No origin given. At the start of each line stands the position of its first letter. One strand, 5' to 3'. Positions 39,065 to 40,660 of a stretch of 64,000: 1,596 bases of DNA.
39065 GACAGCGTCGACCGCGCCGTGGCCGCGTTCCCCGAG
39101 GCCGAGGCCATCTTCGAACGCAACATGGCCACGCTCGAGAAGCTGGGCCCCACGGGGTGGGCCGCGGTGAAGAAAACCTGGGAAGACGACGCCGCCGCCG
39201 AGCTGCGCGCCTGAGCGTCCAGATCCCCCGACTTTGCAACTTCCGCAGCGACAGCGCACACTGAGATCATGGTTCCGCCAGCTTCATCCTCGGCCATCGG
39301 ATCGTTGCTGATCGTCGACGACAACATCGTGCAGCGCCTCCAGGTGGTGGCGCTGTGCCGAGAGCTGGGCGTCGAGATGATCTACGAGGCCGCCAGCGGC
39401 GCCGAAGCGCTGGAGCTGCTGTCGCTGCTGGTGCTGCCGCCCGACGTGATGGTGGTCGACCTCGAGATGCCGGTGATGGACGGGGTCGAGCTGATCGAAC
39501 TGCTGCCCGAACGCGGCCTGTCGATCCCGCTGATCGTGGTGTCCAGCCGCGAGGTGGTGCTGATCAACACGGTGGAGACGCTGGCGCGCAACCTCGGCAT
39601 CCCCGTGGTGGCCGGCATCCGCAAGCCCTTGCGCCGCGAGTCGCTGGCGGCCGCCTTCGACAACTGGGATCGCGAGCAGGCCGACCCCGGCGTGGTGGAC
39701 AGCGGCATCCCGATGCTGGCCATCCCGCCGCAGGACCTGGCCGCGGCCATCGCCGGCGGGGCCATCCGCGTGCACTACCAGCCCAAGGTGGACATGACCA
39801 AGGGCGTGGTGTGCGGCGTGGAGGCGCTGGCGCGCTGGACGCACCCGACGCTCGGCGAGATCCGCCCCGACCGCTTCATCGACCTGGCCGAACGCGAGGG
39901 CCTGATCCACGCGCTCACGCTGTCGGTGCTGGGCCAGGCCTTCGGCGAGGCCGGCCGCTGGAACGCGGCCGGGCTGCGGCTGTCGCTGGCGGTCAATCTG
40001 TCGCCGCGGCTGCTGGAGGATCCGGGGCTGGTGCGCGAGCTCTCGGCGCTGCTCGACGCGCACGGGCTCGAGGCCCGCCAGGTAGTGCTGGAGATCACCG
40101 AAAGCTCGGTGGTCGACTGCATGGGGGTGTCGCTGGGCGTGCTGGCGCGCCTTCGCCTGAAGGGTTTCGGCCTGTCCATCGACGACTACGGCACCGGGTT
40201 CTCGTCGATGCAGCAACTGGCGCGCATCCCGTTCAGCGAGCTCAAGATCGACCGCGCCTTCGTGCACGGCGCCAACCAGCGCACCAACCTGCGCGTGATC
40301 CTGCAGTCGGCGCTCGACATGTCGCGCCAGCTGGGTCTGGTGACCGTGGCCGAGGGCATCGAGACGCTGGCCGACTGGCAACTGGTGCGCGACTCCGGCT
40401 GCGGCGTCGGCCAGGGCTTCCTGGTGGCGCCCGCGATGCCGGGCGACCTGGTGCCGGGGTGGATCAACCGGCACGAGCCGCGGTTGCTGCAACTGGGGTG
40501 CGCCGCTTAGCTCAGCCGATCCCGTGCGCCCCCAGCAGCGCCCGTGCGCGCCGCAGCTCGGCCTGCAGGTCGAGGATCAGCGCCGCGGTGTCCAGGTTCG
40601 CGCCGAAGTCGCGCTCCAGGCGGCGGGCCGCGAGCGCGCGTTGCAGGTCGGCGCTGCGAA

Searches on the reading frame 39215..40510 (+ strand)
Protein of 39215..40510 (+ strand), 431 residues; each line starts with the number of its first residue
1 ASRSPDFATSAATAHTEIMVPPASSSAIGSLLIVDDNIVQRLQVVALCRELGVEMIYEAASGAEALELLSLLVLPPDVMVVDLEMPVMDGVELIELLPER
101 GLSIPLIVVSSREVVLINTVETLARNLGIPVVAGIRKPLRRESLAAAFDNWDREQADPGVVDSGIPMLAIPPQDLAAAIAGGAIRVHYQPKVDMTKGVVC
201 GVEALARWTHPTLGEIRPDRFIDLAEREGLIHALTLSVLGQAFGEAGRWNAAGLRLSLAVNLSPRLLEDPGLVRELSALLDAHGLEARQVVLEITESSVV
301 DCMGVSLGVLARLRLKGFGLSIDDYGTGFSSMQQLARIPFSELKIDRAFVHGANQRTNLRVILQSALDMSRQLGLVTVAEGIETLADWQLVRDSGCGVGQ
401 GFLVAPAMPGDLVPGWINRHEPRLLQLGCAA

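Call 69: search_protein_families(library=pfam, proteins=[window:39215-40510:+], max_evalue=0.00001)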
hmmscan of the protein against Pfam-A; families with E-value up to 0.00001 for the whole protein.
window:39215-40510:+ (431 aa): 2 families
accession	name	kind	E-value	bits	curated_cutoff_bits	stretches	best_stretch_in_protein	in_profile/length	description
PF00563.25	EAL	-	4.4e-63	213.3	31.3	1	174-406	3-235/236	EAL domain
PF00072.30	Response_reg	-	3.9e-14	53.2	30.2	1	32-147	2-109/111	Response regulator receiver domain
